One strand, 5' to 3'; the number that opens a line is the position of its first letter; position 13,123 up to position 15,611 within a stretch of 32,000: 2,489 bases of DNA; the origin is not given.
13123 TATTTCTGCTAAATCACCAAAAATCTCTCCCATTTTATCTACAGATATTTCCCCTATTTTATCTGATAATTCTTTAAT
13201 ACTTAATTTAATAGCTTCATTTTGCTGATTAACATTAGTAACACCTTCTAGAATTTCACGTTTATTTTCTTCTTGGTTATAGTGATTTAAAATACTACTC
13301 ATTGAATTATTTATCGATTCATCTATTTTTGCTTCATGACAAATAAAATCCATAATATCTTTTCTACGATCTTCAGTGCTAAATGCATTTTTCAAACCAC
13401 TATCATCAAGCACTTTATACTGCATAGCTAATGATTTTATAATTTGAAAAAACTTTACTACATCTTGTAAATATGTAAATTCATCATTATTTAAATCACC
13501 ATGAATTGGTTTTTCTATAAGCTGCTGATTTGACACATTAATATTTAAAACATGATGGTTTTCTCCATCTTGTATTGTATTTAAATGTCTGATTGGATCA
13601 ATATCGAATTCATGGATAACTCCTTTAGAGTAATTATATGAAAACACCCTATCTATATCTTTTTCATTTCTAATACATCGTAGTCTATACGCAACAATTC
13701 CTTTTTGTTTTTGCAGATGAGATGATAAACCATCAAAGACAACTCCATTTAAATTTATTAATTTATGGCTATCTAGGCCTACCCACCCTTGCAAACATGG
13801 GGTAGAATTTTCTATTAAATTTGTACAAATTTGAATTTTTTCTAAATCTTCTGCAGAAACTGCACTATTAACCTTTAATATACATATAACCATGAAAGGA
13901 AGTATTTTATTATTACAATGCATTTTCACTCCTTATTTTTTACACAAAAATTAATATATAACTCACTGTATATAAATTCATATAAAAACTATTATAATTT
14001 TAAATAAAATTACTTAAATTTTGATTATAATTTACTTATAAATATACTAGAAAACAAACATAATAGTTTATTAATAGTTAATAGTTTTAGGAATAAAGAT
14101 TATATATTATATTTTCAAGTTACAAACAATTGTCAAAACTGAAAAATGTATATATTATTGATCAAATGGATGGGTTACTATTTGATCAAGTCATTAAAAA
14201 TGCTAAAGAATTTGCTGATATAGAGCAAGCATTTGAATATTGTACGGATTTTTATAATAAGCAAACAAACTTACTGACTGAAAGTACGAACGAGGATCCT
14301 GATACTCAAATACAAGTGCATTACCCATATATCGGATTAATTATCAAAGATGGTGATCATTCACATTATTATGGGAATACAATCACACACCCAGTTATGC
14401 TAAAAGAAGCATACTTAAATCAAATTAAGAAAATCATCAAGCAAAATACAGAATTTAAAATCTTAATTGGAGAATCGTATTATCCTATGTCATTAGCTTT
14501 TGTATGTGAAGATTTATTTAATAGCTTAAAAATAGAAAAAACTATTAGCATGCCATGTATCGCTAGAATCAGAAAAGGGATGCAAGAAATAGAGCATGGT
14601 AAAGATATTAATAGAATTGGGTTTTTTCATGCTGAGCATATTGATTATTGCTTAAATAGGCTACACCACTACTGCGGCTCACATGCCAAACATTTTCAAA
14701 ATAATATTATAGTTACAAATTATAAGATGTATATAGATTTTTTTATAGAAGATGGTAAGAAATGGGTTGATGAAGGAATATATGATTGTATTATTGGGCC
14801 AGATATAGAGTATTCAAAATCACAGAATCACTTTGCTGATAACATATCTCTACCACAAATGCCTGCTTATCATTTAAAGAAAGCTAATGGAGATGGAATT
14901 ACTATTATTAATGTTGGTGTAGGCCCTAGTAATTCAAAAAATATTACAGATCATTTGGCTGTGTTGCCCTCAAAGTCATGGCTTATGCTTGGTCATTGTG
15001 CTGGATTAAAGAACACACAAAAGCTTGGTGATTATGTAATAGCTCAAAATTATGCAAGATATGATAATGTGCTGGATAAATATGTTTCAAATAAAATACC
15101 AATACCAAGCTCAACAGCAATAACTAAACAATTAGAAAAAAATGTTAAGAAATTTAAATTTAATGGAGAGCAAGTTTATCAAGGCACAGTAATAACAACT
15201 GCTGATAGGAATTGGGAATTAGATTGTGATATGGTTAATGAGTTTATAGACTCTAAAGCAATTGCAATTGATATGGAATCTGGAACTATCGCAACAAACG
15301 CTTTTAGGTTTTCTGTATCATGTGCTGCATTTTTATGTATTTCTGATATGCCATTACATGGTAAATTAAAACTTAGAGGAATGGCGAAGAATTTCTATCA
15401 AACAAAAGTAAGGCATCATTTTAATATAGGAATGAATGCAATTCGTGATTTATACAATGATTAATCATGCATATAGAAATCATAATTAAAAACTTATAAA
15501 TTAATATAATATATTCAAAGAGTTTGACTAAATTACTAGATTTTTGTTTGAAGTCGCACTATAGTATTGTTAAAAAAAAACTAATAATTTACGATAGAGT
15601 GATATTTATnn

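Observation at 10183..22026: Undescribed family of giant Sec-exported proteins: two divergent paralogs bracketing a housekeeping block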

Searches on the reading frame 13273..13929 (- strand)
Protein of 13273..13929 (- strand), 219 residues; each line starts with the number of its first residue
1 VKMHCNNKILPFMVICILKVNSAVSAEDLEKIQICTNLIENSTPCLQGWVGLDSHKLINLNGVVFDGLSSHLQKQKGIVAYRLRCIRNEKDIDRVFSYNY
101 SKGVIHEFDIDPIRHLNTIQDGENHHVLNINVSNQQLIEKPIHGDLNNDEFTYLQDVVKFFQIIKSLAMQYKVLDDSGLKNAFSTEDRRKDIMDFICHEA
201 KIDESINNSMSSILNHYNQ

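Call 12: find_homologous_proteins(query=A1)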
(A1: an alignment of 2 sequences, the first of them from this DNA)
Query A1 (2 sequences): 1519 candidates shared short words with the query, none scored E <= 0.001.

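Call 13: find_related_loci(query=A1, collection=genome_contigs, flank=10000)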
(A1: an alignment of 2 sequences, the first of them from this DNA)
Query A1 (219 aa) in genome_contigs; peptide patterns used: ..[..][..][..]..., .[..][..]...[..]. (x = any residue, [..] = any of these).
230 stretches matched a pattern, but none encodes a relative of the query by tblastn (E <= 1e-3).

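Call 17: search_protein_representatives(alignment_id=A1)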
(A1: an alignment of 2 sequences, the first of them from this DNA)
Query: 2 sequences, 230 profile positions. Proteins with E-value up to 0.001 (for the whole library): 6; up to 1e-10: 6; up to 1e-30: 2. The best 6 are listed.
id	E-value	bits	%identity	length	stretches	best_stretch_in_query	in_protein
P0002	3.1e-123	426.6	-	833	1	6-230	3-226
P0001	8.6e-115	399.0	-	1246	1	3-228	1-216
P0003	2.1e-23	100.0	-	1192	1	6-228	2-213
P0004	9.4e-23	97.8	-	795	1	6-222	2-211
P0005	1.9e-19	87.0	-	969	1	6-220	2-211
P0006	1.1e-17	81.2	-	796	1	5-227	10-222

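Call 19: list_cluster_members(proteins=[P0002, P0003, P0004, P0005, P0006])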
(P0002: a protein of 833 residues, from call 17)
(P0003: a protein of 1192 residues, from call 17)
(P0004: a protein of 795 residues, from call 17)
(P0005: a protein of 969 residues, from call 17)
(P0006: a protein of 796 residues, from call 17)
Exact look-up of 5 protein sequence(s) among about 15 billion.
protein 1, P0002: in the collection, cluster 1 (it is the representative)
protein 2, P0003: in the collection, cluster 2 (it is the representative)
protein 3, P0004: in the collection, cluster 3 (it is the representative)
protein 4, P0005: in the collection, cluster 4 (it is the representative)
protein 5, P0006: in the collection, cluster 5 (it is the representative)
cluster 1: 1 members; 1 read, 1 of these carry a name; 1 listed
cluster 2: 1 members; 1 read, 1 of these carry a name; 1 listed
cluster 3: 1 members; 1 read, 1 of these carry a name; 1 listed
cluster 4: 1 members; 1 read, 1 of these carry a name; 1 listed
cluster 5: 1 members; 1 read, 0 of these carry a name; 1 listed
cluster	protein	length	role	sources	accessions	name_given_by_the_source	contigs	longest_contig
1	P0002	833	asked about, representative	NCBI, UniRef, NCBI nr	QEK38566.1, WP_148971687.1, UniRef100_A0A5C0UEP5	hypothetical protein [Candidatus Cytomitobacter primus] | Uncharacterized protein n=1 Tax=Candidatus Cytomitobacter primus TaxID=2066024 ...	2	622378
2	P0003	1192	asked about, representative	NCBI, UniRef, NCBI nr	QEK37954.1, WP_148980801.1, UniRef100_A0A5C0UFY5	hypothetical protein FZC35_00975 [Candidatus Cytomitobacter indipagum] | Uncharacterized protein n=1 Tax=Candidatus Cytomitobacter indipagum TaxID=2601575 ... | hypothetical protein [Candidatus Cytomitobacter indipagum]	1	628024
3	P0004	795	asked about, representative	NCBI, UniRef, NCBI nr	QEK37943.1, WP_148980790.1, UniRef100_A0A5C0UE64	hypothetical protein FZC35_00920 [Candidatus Cytomitobacter indipagum] | Uncharacterized protein n=1 Tax=Candidatus Cytomitobacter indipagum TaxID=2601575 ... | hypothetical protein [Candidatus Cytomitobacter indipagum]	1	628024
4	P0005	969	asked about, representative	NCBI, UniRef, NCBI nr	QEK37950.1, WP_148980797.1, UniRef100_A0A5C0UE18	hypothetical protein FZC35_00955 [Candidatus Cytomitobacter indipagum] | Uncharacterized protein n=1 Tax=Candidatus Cytomitobacter indipagum TaxID=2601575 ... | hypothetical protein [Candidatus Cytomitobacter indipagum]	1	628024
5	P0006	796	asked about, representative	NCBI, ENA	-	-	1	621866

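Call 20: find_encoding_contigs(protein=P0006, flank=10000, max_places=3)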
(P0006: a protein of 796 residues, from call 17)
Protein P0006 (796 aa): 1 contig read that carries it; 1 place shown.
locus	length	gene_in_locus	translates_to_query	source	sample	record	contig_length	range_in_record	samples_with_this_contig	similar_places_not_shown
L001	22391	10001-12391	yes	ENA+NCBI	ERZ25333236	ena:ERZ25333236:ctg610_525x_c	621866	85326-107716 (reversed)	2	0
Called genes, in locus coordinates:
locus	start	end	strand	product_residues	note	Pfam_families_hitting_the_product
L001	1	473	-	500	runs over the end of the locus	PF01921:tRNA-synt_1f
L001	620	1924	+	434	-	PF01048:PNP_UDP_1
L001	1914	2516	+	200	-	PF00834:Ribul_P_3_epim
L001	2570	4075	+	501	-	-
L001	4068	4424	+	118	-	-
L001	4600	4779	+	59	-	-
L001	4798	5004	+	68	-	-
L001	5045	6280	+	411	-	PF04055:Radical_SAM, PF06969:HemN_C (weak)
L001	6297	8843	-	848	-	-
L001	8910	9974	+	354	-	PF00266:Aminotran_5 (faint)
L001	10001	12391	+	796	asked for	-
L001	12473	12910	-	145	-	-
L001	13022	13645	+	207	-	-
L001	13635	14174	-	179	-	PF00398:RrnaAD (weak)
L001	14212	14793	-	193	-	PF00398:RrnaAD (weak), PF13649:Methyltransf_25 (weak)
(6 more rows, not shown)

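Call 21: find_encoding_contigs(protein=P0005, flank=10000, max_places=3)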
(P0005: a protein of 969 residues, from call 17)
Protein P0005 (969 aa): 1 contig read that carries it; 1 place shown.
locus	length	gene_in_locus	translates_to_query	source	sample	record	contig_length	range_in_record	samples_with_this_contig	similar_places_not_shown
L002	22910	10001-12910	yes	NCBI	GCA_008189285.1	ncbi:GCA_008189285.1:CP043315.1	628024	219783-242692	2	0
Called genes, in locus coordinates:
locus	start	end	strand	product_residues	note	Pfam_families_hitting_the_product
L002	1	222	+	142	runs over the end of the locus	PF00692:dUTPase, PF22769:DCD (weak)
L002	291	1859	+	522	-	-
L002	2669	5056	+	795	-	-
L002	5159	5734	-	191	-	-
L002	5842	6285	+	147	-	-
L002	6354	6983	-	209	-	PF00398:RrnaAD (weak)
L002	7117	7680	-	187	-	PF00398:RrnaAD (weak), PF01564:Spermine_synth (faint), PF05175:MTS (weak)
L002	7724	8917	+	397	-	-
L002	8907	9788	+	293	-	-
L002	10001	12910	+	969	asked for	-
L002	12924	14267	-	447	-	PF04055:Radical_SAM, PF06969:HemN_C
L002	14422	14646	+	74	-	-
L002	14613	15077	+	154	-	PF13306:LRR_5 (faint), PF00560:LRR_1 (faint), PF13855:LRR_8, PF12799:LRR_4 (weak), PF13855:LRR_8 (weak)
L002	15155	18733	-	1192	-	PF23991:DUF7310 (faint), PF06009: (weak)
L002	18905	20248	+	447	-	PF10423:AMNp_N (weak), PF01048:PNP_UDP_1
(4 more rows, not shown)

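Call 37: search_solved_structures(query=A4, max_evalue=10)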
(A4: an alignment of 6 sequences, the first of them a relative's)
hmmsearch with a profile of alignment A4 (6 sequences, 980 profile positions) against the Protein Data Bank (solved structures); distinct sequences matched with E-value up to 10: 1.
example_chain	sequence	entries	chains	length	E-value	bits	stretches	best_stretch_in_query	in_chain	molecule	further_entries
3aei_A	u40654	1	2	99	0.72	11.5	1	166-251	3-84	Prefoldin beta subunit 2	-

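Call 38: search_protein_families(library=pfam, alignment_id=A2, max_evalue=1)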
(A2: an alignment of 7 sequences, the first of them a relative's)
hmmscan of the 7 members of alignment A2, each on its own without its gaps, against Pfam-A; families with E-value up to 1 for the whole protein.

A. member 1, P0002 (833 aa): 0 families

B. families by the number of members that match (of 7 scanned): 30 families (the first 25 are shown)
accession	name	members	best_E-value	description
PF06009.19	Laminin_II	2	3.9e-06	Laminin Domain II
PF23991.1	DUF7310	1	1.4e-05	Coiled-coil region of unknown function (DUF7310)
PF05531.17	NPV_P10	1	0.00033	Nucleopolyhedrovirus P10 protein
PF07889.17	DUF1664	1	0.0007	Protein of unknown function (DUF1664)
PF00261.25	Tropomyosin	1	0.0048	Tropomyosin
PF24361.1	DUF7517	1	0.0078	Domain of unknown function (DUF7517)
PF04012.17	PspA_IM30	1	0.016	PspA/IM30 family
PF00015.26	MCPsignal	1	0.018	Methyl-accepting chemotaxis protein (MCP) signalling domain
PF10046.14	BLOC1_2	1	0.02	Biogenesis of lysosome-related organelles complex-1 subunit 2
PF01899.21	MNHE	1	0.023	Na+/H+ ion antiporter subunit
PF16526.10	CLZ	1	0.025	C-terminal leucine zipper domain of cyclic nucleotide-gated channels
PF05377.16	FlaC_arch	1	0.085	Flagella accessory protein C (FlaC)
PF20667.3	Sec10_N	1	0.098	Exocyst complex component Sec10, N-terminal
PF05769.16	SIKE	1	0.13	SIKE family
PF05756.17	S-antigen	1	0.14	S-antigen protein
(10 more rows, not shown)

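Call 39: predict_structure(alignment_id=A4)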
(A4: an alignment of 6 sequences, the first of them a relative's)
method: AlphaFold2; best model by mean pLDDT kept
length: 833 residues; sequences in the alignment: 6
mean_pLDDT: 55.7   pTM: 0.45
mean pLDDT of the five models: 55.7, 50.8, 48.8, 47.5, 44.9
residues with pLDDT >= 90: 0; 70-90: 219; 50-70: 258; < 50: 356
segments of 3 or more residues with pLDDT < 50: 1-8, 14-24, 230-250, 327-333, 352-370, 410-412, 454-463, 483-499, 511-516, 529-662, 675-690, 703-712, 731-742, 750-766, 779-833
pLDDT, mean of each block of 10 residues (from residue 1): 46 48 55 73 81 59 67 61 81 84 83 58 64 69 74 82 88 84 74 66 82 77 62 33 34 65 70 67 71 79 60 80 60 62 71 37 39 68 81 74 63 54 74 72 60 44 55 66 38 42 56 47 52 45 36 29 29 31 28 32 41 38 27 29 35 38 50 46 40 53 46 52 54 47 51 43 48 50 46 46 43 39 39 30
secondary structure, 60 per line:
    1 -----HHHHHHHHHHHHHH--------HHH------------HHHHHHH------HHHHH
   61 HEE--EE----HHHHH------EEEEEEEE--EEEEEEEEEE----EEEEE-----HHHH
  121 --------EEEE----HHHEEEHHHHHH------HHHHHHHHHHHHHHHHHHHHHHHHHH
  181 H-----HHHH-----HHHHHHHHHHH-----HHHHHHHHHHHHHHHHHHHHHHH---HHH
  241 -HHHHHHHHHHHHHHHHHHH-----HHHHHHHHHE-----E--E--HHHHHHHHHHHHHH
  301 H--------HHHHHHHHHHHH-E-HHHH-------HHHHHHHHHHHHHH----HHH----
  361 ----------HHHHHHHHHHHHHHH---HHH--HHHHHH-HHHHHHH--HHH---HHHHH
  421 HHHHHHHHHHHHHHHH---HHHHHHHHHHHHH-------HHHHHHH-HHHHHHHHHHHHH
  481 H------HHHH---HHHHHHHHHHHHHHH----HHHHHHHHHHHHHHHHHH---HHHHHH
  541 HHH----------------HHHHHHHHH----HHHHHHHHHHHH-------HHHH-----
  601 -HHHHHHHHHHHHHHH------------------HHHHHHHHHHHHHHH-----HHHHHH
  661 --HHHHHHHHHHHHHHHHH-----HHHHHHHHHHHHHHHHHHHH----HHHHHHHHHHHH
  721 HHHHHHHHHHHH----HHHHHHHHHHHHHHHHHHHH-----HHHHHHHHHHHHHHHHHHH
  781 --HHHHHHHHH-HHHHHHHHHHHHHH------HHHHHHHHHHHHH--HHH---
elements in order (helices of 4 or more, strands of 3 or more residues): H6-19 H43-49 H56-61 H72-76 E83-90 E93-102 E107-111 H117-120 E129-132 E140-142 H143-148 H155-181 H187-190 H196-206 H212-234 H242-260 H266-274 H287-301 H310-321 H325-328 H336-349 H371-385 H394-399 H401-407 H416-436 H440-452 H460-466 H468-481 H488-491 H495-509 H514-531 H535-543 H560-568 H573-584 H592-595 H602-616 H635-649 H655-660 H663-679 H685-704 H709-732 H737-756 H762-780 H783-791 H793-806 H813-825

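Call 51: fold_search(model_id=the predicted structure, library=pdb)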
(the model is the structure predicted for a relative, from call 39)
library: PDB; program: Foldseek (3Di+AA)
matches with E <= 10: 565; with E <= 0.001: 0
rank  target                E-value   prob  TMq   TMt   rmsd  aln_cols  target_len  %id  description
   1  9qop_A                6.4e-03  0.93  0.17  0.15  22.8       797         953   11  Binary complex of human Importin-9 with one homodimer of Akirin-2 (released 2026-01-28)
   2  8aaf_e                9.0e-03  0.47  0.10  0.07  29.9       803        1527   12  Yeast RQC complex in state G (released 2023-03-08)
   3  5zwm_1                1.5e-02  0.72  0.14  0.14  21.9       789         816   10  Cryo-EM structure of the yeast pre-B complex at an average resolution of 3.4~4.6 angstrom (tri-snRNP and U2 snRNP Part (released 2018-08-29)
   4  6en4_C                1.9e-02  0.63  0.13  0.13  23.1       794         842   10  SF3b core in complex with a splicing modulator (released 2018-06-20)
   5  6qx9_B1               3.3e-02  0.63  0.14  0.14  22.7       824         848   10  Structure of a human fully-assembled precatalytic spliceosome (pre-B complex). (released 2019-04-17)
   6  3ea5_D                3.9e-02  0.77  0.17  0.16  25.1       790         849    9  Kap95p Binding Induces the Switch Loops of RanGDP to adopt the GTP-bound Conformation: Implications for Nuclear Import (released 2008-10-21)
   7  7dco_1                4.0e-02  0.51  0.14  0.13  22.1       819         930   10  Cryo-EM structure of the activated spliceosome (Bact complex) at an atomic resolution of 2.5 angstrom (released 2021-03-17)
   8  6h8q_B                4.2e-02  0.54  0.15  0.14  33.0       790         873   11  Structural basis for Scc3-dependent cohesin recruitment to chromatin (released 2018-08-29)
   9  7zbw_D                4.3e-02  0.54  0.15  0.15  28.8       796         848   11  CAND1-SCF-SKP2 CAND1 rolling-2 SCF engaged (released 2023-04-19)
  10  9hvq_Q                4.3e-02  0.44  0.13  0.12  34.4       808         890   11  Structure of the transcribing Pol II-DSIF-PAF-SPT6-RECQL5 complex (released 2025-07-16)
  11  7unk_A                4.5e-02  0.63  0.17  0.15  28.8       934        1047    9  Structure of Importin-4 bound to the H3-H4-ASF1 histone-histone chaperone complex (released 2022-09-21)
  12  8qo9_B1               4.5e-02  0.47  0.14  0.14  22.5       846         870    9  Cryo-EM structure of a human spliceosomal B complex protomer (released 2024-01-24)
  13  2x19_B                4.7e-02  0.44  0.14  0.13  22.5       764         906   10  Crystal structure of Importin13 - RanGTP complex (released 2010-02-16)
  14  5j3v_B                4.9e-02  0.69  0.17  0.18  24.6       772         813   10  Crystal structure of human Karyopherin-beta2 bound to the histone H3 tail (released 2016-09-21)
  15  3w3v                  4.9e-02  0.66  0.17  0.15  27.1       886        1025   10  Crystal structure of Kap121p mutant D353K/E396K/D438K (released 2013-04-10)
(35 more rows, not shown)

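Call 62: find_related_loci(query=A1, collection=metagenome_contigs, flank=5000)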
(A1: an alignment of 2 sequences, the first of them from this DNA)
Query A1 (219 aa) in metagenome_contigs; peptide patterns used: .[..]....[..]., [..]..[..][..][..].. (x = any residue, [..] = any of these).
305 stretches matched a pattern, but none encodes a relative of the query by tblastn (E <= 1e-3).

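Call 94: search_solved_structures(query=A6, max_evalue=10)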
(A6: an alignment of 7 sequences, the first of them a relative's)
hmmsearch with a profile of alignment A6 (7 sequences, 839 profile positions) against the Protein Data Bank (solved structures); distinct sequences matched with E-value up to 10: 2.
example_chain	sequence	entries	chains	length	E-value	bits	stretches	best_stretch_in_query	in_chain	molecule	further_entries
4aou_A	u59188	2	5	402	0.12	14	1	400-476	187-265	ISOCITRATE DEHYDROGENASE [NADP]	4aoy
3c1r_A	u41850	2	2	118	1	10.9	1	118-176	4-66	Glutaredoxin-1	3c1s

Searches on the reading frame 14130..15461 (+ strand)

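Call 7: search_protein_families(library=ncbifam, proteins=[window:14130-15461:+])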
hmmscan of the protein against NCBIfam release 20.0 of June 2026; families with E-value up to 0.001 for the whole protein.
window:14130-15461:+ (444 aa): 10 families
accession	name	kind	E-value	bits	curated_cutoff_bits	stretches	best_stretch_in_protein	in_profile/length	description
NF006142.0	PRK08292.1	equivalog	6.9e-110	368.2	307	1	64-441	57-470/492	AMP nucleosidase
TIGR01717.1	AMP-nucleosdse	equivalog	8.2e-100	334.9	364.7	1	76-441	67-456/478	AMP nucleosidase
NF005500.0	PRK07115.1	equivalog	1.2e-36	126.3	264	1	233-442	40-248/261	AMP nucleosidase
TIGR01721.1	AMN-like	hypoth_equivalog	2.9e-29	102.1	307.2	1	234-441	37-245/269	AMP nucleosidase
NF004079.0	PRK05584.1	equivalog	2.5e-07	30.4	169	1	246-407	32-199/232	5'-methylthioadenosine/adenosylhomocysteine nucleosidase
NF004489.0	PRK05819.1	subfamily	5e-07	29.2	230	1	254-407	55-206/236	DeoD-type purine-nucleoside phosphorylase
TIGR00107.1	deoD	equivalog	5.1e-07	29.4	232.25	1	253-407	50-202/232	purine-nucleoside phosphorylase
NF009914.0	PRK13374.1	subfamily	1.2e-06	28.3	338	1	254-411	55-210/235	DeoD-type purine-nucleoside phosphorylase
TIGR03468.1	HpnG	hypoth_equivalog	0.00021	20.9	187.1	1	252-406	17-156/212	hopanoid-associated phosphorylase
TIGR03664.1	fut_nucase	equivalog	0.00048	19.9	124.7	0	247-406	27-201/228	futalosine hydrolase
